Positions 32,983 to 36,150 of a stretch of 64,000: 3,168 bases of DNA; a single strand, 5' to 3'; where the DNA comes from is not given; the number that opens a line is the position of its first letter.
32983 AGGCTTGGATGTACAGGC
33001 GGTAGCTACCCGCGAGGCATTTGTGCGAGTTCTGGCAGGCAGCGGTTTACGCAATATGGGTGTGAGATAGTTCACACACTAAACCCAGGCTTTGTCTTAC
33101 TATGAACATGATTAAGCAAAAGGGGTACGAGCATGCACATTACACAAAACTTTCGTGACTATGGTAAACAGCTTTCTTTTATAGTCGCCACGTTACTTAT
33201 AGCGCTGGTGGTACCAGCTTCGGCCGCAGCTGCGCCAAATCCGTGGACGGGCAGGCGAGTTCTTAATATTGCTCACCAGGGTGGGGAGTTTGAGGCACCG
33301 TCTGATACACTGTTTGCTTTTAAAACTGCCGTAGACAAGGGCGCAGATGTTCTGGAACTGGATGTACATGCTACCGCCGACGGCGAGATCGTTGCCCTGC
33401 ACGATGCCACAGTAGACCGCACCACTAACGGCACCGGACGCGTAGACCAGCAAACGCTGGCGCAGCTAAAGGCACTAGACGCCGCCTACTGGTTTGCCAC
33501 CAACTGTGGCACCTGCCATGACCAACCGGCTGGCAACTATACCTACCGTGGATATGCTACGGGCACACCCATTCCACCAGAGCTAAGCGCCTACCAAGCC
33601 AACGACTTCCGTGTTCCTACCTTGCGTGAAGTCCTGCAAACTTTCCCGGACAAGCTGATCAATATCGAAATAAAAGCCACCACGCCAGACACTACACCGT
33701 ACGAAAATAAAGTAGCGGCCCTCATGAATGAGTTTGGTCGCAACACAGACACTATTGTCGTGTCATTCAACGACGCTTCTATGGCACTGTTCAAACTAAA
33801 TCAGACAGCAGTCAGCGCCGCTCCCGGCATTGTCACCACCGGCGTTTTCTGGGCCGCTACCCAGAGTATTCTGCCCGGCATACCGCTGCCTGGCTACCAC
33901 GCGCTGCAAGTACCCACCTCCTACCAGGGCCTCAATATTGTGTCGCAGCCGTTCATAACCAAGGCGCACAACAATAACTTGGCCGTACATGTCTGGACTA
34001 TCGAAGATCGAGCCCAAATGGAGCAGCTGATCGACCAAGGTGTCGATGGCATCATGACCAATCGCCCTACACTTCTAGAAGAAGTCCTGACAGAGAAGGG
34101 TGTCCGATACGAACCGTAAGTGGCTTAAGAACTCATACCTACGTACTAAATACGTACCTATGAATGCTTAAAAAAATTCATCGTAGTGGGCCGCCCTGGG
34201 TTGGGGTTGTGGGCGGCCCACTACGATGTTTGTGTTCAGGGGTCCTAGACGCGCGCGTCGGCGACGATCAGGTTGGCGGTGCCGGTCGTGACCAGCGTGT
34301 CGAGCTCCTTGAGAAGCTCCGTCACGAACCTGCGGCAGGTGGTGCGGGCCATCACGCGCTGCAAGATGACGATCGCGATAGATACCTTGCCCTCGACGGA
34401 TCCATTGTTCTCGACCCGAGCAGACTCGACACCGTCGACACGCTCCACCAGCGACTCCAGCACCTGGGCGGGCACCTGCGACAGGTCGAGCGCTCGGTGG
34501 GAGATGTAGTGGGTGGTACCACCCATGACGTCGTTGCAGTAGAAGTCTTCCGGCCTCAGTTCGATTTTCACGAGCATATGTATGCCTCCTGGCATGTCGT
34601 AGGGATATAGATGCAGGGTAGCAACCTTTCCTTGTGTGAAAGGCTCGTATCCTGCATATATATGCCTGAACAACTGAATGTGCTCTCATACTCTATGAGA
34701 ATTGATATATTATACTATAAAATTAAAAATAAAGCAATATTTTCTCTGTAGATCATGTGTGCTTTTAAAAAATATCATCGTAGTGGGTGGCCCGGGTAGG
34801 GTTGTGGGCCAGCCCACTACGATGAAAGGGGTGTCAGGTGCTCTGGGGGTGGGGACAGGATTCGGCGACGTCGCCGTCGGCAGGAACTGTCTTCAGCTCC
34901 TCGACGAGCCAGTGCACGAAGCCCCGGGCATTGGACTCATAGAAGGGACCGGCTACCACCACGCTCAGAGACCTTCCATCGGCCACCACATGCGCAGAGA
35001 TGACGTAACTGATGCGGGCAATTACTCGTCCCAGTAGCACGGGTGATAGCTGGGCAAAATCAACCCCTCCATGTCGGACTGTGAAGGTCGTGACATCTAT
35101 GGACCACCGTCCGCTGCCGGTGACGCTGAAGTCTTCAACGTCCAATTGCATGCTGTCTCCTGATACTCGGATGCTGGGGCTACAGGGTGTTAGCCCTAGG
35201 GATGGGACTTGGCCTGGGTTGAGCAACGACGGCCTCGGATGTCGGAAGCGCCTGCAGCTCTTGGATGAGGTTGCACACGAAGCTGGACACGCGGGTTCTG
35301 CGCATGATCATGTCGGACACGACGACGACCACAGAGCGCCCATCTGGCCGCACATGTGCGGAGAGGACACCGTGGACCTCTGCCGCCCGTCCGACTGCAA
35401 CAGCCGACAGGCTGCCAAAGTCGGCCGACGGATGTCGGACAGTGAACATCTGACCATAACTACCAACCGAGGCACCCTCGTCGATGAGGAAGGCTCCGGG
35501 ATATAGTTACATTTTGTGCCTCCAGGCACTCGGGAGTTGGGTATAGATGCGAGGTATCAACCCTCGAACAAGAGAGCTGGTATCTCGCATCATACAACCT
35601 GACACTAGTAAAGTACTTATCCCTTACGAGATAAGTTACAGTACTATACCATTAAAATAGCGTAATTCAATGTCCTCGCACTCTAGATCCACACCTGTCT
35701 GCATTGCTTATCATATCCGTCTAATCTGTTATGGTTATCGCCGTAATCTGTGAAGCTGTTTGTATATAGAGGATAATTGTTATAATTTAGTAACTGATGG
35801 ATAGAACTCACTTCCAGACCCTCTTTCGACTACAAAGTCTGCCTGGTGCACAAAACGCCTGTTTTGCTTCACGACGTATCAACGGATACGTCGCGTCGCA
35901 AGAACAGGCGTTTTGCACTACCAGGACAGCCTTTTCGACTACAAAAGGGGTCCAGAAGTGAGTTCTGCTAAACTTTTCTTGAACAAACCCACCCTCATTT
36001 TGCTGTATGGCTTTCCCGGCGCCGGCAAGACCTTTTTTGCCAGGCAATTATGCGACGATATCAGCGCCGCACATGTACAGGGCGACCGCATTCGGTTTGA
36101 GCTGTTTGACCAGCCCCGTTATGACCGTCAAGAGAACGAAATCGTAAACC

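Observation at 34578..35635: Two copies of a ~125-nt structured 5' leader with compensatory base changes (candidate cis-regulatory RNA)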

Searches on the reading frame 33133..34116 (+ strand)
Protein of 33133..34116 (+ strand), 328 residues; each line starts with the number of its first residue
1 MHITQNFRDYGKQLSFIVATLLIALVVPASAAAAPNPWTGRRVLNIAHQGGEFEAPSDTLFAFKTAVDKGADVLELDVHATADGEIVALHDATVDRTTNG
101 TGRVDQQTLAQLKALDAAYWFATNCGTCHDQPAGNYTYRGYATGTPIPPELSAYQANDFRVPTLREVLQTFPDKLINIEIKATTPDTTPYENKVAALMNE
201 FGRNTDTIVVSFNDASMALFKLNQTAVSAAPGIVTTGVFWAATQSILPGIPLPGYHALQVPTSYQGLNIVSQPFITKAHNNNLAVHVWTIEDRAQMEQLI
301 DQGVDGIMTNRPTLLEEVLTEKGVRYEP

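Call 21: find_homologous_proteins(query=window:33133-34116:+, max_evalue=1e-20)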
Query window:33133-34116:+ (328 aa): 4214 proteins with E <= 1e-20 among 8000 candidates; the best 120 are listed.
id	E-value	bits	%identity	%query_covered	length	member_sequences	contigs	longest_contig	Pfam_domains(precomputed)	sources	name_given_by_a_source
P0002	6.2e-203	691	92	100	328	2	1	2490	PF03009.24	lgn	-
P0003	1.5e-183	627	88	96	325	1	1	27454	PF03009.24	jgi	jgi:glycerophosphoryl diester phosphodiesterase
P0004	2.7e-157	541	80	89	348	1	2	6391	PF13653.13,PF03009.24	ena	-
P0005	7.1e-154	530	76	93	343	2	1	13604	PF03009.24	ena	-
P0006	5.3e-148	510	70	98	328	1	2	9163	PF13653.13,PF03009.24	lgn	-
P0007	8.3e-146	503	73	88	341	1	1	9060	PF03009.24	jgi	jgi:glycerophosphoryl diester phosphodiesterase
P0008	2.3e-137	475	65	96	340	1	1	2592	PF13653.13,PF03009.24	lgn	-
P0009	2.5e-136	472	69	89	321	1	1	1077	PF03009.24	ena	-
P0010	4.6e-135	468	68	94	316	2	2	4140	PF13653.13,PF03009.24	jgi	jgi:glycerophosphoryl diester phosphodiesterase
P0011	1.5e-134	466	69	89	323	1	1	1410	PF03009.24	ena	-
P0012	8.0e-134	464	68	93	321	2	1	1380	PF13653.13,PF03009.24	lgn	-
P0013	8.1e-131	454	66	92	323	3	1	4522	PF03009.24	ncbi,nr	ncbi:MAG: glycerophosphodiester phosphodiesterase [Actinophytocola sp.]|nr:glycerophosphodiester pho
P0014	1.1e-130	454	63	95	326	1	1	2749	PF03009.24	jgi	jgi:glycerophosphoryl diester phosphodiesterase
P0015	2.7e-130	452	66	89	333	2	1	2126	PF03009.24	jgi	jgi:glycerophosphoryl diester phosphodiesterase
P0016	1.8e-129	450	66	94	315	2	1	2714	PF03009.24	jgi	jgi:glycerophosphoryl diester phosphodiesterase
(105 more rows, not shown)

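Call 23: find_encoding_contigs(protein=P0003, flank=6000, max_places=3)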
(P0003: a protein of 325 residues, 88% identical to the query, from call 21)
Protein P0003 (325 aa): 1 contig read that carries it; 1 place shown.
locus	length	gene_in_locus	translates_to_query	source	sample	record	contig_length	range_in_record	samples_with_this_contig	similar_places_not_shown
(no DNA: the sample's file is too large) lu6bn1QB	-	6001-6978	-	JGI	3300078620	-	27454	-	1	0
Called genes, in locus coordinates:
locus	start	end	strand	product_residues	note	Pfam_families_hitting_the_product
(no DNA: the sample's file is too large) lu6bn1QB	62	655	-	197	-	PF00702:Hydrolase, PF13419:HAD_2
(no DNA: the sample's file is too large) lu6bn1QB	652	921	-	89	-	-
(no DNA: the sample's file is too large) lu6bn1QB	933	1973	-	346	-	PF02016:Peptidase_S66, PF17676:Peptidase_S66C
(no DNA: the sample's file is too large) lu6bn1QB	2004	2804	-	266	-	PF13814:Replic_Relax (weak)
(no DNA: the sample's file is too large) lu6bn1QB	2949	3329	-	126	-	-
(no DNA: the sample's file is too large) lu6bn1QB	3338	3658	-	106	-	-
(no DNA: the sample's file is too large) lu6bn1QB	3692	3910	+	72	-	PF12844:HTH_19, PF13560:HTH_31, PF01381:HTH_3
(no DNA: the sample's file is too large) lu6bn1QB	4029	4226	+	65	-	-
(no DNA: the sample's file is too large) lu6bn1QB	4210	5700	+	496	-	PF00239:Resolvase, PF07508:Recombinase, PF13408:Zn_ribbon_recom (weak)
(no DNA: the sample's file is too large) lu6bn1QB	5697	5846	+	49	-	-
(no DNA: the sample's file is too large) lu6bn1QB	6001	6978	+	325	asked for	PF03009:GDPD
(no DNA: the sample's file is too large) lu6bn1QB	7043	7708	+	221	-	PF06414:Zeta_toxin (weak), PF01583:APS_kinase (weak), PF08433:KTI12 (weak), PF13671:AAA_33, PF13207:AAA_17 (weak)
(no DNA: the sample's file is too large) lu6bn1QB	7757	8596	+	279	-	PF01863:YgjP-like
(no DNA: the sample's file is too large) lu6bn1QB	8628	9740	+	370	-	PF00512:HisKA, PF13581:HATPase_c_2 (faint), PF02518:HATPase_c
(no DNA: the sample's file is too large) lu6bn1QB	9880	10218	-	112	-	-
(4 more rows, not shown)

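Call 24: find_encoding_contigs(protein=P0005, flank=6000, max_places=3)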
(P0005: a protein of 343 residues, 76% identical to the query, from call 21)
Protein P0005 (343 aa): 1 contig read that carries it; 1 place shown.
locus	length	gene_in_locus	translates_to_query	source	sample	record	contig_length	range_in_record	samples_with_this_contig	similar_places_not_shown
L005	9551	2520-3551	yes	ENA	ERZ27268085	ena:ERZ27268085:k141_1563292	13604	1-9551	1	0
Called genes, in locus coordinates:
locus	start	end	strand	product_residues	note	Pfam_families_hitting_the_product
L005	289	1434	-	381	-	-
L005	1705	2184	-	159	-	-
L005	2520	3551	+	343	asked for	PF03009:GDPD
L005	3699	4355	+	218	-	-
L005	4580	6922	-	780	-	PF02055:Glyco_hydro_30, PF02057:Glyco_hydro_59 (weak), PF17189:Glyco_hydro_30C, PF03422:CBM_6, PF00754:F5_F8_type_C, PF22633:F5_F8_type_C_2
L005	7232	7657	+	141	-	PF01797:Y1_Tnp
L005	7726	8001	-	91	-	-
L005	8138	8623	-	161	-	-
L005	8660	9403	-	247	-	PF12146:Hydrolase_4 (weak), PF00561:Abhydrolase_1 (faint)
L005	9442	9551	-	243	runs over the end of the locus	PF00106:adh_short, PF01370:Epimerase (weak), PF08659:KR, PF13561:adh_short_C2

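Call 25: find_encoding_contigs(protein=P0002, flank=6000, max_places=3)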
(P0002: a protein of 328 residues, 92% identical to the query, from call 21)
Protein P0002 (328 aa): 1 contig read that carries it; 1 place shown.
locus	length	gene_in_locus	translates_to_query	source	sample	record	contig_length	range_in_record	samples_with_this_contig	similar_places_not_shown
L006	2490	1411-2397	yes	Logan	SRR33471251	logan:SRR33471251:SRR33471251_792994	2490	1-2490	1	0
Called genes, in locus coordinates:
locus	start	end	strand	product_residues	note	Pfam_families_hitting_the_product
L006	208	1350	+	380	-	-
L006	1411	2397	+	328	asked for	PF03009:GDPD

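Call 26: find_encoding_contigs(protein=P0004, flank=6000, max_places=3)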
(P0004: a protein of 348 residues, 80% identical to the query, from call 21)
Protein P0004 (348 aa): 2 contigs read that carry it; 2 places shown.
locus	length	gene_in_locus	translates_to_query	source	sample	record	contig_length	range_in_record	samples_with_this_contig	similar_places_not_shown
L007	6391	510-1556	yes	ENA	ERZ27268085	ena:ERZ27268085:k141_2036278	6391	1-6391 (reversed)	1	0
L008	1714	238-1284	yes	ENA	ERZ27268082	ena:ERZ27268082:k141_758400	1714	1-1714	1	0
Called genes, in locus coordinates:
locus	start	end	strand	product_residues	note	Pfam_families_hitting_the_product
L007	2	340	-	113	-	?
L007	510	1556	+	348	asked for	PF03009:GDPD, PF13653:GDPD_2 (faint)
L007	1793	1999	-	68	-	-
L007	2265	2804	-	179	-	PF06414:Zeta_toxin (weak), PF07931:CPT, PF13238:AAA_18 (weak), PF13671:AAA_33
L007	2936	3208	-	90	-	-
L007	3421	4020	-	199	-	-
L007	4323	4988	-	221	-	-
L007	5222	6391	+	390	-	?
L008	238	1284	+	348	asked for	PF03009:GDPD, PF13653:GDPD_2 (faint)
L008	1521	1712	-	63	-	?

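Call 27: find_encoding_contigs(protein=P0007, flank=8000, max_places=3)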
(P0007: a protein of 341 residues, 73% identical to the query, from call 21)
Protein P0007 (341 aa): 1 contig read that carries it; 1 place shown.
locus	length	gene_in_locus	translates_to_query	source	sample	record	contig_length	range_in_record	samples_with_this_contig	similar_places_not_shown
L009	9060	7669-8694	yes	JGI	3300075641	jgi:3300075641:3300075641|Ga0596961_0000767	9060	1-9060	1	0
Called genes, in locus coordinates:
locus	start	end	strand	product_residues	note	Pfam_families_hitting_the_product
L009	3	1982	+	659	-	?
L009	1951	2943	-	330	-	-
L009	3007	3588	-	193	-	-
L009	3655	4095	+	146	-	-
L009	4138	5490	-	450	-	-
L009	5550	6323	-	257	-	-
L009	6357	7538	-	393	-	-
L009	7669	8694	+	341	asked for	PF03009:GDPD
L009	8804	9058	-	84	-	?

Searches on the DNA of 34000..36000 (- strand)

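Call 4: search_rna_families(source=window, start=34000, end=36000, threshold=evalue, max_evalue=10)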
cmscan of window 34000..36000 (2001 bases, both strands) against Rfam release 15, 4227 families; matches with E-value up to 10: 12.
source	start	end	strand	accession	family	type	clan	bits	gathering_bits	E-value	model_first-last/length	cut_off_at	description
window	34675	34751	+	RF01466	rli34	Gene; sRNA;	-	25.5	48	4.4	1-84/84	no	Listeria sRNA rli34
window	34683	34819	+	RF02921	RT-14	Gene; sRNA;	-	24.7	48.1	1.2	1-144/144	no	RT-14 RNA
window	34171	34236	-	RF03679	MIR2084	Gene; miRNA;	-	22.2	100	0.13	1-107/107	no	MIR2084 microRNA precursor family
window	34171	34236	+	RF03679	MIR2084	Gene; miRNA;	-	21.5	100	0.21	1-107/107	no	MIR2084 microRNA precursor family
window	34619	34766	+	RF02515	AfaR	Gene; sRNA;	-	19.1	100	2.1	1-234/234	no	AfaR small RNA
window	34178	34231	+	RF03905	MIR6149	Gene; miRNA;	-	18.5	100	3.2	1-99/99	no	MIR6149 microRNA precursor family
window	35605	35641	+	RF01366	CRISPR-DR53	Gene; CRISPR;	-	18.3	45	4.2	1-37/37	no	CRISPR RNA direct repeat element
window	34599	34671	+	RF03747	mir-4536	Gene; miRNA;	-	17.4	76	9.7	1-88/88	no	mir-4536 microRNA precursor family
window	35857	35909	+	RF03606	mir-2071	Gene; miRNA;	-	16.6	100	2.9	1-74/74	no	mir-2071 microRNA precursor family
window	34829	34879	+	RF03057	nhaA-I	Cis-reg; riboswitch;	-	14.6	37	7.7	1-55/55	no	nhaA-I RNA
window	35800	35967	-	RF02616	SSRC8_2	Gene; sRNA;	-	12.8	72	1.3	1-281/281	no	Streptococcus sRNA 8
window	35298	35368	+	RF03018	RT-15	Gene; sRNA;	-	11.6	82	9.8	1-192/192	no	RT-15 RNA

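Call 48: build_rna_model(alignment_id=A5)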
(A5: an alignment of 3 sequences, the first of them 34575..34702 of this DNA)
Model R1 built from alignment A5 (3 sequences, 137 columns); structure: RNAalifold consensus.
model positions 133; base pairs 29; branch points 2; effective number of sequences 1.67; information 0.59 bits per position. Calibrated on 0.2 Mb of random sequence (short: E-values are rough).
structure used (alignment columns):
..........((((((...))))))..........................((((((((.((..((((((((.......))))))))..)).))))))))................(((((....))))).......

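Call 49: search_with_rna_model(model_id=R1, sources=[window, L001, L005, L007, L009, L010, L006], max_evalue=10)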
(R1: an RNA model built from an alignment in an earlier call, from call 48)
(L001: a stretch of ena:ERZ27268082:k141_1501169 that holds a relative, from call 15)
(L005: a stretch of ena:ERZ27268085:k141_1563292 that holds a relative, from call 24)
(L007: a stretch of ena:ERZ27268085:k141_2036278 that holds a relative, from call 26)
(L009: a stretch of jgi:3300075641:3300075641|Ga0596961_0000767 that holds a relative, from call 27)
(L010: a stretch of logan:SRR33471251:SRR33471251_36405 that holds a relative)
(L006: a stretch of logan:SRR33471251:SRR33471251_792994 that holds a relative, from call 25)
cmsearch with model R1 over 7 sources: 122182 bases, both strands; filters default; matches with E-value up to 10: 12.
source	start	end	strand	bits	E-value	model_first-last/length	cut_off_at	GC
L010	9873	10005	+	136.1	2.3e-31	1-133/133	no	0.5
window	34575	34705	-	130.3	6.1e-30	1-133/133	no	0.44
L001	9873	10003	+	130.3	6.1e-30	1-133/133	no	0.44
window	35509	35636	-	122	6.8e-28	1-133/133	no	0.46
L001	8942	9069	+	122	6.8e-28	1-133/133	no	0.46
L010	9920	9972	-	22.2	0.0026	44-96/133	no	0.51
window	35542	35591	+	21.5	0.004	44-96/133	no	0.48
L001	8987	9036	-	21.5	0.004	44-96/133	no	0.48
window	34601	34658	+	20.8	0.0057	39-96/133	no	0.47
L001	9920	9977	-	20.8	0.0057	39-96/133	no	0.47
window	38242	38354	-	9.7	3.2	1-133/133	no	0.49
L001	6224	6336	+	9.7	3.2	1-133/133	no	0.49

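Call 59: search_with_rna_model(model_id=R1, sources=[L014, L015, L016, L017, L018, L019], max_evalue=10, show_alignments=3)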
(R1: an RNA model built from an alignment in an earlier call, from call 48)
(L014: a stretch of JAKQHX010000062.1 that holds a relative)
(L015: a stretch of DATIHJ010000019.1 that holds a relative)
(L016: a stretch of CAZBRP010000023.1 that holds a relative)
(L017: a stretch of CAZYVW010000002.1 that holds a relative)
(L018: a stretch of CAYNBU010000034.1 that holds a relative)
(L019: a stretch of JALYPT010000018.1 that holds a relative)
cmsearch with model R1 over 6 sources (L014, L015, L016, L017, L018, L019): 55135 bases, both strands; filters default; matches with E-value up to 10: 0.
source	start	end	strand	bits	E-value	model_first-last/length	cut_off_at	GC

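Call 65: search_dna_similar(query=window:34150-35830:-, collection=phages, mode=distant, max_evalue=0.001)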
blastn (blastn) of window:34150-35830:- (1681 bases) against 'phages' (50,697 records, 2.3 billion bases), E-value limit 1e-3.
No match.

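Call 83: search_with_rna_model(model_id=R1, source=window, filters=off, max_evalue=1)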
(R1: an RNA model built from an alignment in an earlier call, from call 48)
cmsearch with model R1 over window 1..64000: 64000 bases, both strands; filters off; matches with E-value up to 1: 5.
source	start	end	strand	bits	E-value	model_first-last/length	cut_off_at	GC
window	34575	34705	-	130.3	3.2e-30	1-133/133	no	0.44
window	35509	35636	-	122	3.6e-28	1-133/133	no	0.46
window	35542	35591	+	21.5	0.0021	44-96/133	no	0.48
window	34601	34658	+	20.8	0.003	39-96/133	no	0.47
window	45488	45597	-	11.1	0.77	1-133/133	no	0.37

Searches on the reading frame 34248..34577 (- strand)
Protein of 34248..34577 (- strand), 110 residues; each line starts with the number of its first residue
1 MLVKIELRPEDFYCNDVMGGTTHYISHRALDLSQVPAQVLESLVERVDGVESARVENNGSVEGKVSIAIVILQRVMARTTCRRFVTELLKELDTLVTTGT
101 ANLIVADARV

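Call 6: search_protein_families(library=pfam, proteins=[window:34248-34577:-], max_evalue=1)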
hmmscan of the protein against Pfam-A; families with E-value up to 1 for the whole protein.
seq(110 aa): 0 families

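Call 13: find_homologous_proteins(query=window:34248-34577:-, max_evalue=0.001)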
Query seq(110 aa) (110 aa): 1 proteins with E <= 0.001 among 13 candidates.
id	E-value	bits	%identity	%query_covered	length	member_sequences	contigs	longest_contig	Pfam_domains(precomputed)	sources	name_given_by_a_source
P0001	7.3e-63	226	100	100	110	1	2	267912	-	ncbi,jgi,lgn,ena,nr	ncbi:MAG TPA: hypothetical protein VK694_05520 [Verrucomicrobiae bacterium]|nr:hypothetical protein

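Call 15: find_encoding_contigs(protein=P0001, flank=10000, max_places=10)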
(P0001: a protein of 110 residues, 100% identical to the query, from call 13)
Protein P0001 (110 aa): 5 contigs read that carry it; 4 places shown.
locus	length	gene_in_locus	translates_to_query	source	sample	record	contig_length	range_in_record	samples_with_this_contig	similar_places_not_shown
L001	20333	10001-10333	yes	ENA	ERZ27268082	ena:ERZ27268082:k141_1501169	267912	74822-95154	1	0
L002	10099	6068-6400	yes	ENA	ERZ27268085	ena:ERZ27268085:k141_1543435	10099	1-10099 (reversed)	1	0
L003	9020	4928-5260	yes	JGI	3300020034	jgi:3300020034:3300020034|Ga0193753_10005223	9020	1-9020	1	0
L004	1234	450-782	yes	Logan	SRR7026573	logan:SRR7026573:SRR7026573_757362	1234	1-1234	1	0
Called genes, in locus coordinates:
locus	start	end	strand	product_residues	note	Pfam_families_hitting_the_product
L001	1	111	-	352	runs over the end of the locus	PF00140:Sigma70_r1_2, PF04542:Sigma70_r2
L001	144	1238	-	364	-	PF00140:Sigma70_r1_2, PF04542:Sigma70_r2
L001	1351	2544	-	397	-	PF00140:Sigma70_r1_2, PF04542:Sigma70_r2, PF04545:Sigma70_r4 (weak)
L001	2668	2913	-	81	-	-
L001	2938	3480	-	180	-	PF02357:NusG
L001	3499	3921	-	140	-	PF00584:SecE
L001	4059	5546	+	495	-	PF13506:Glyco_transf_21, PF13641:Glyco_tranf_2_3, PF00535:Glycos_transf_2, PF10111:Glyco_tranf_2_2 (weak)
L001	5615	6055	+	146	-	PF00293:NUDIX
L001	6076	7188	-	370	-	PF00512:HisKA, PF13581:HATPase_c_2 (faint), PF02518:HATPase_c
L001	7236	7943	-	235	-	PF01863:YgjP-like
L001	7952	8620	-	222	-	PF06414:Zeta_toxin (weak), PF01583:APS_kinase (weak), PF08433:KTI12, PF13671:AAA_33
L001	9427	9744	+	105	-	-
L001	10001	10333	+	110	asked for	-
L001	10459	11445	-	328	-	PF03009:GDPD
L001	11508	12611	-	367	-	-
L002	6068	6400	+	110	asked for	-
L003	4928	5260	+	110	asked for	-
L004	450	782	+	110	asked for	-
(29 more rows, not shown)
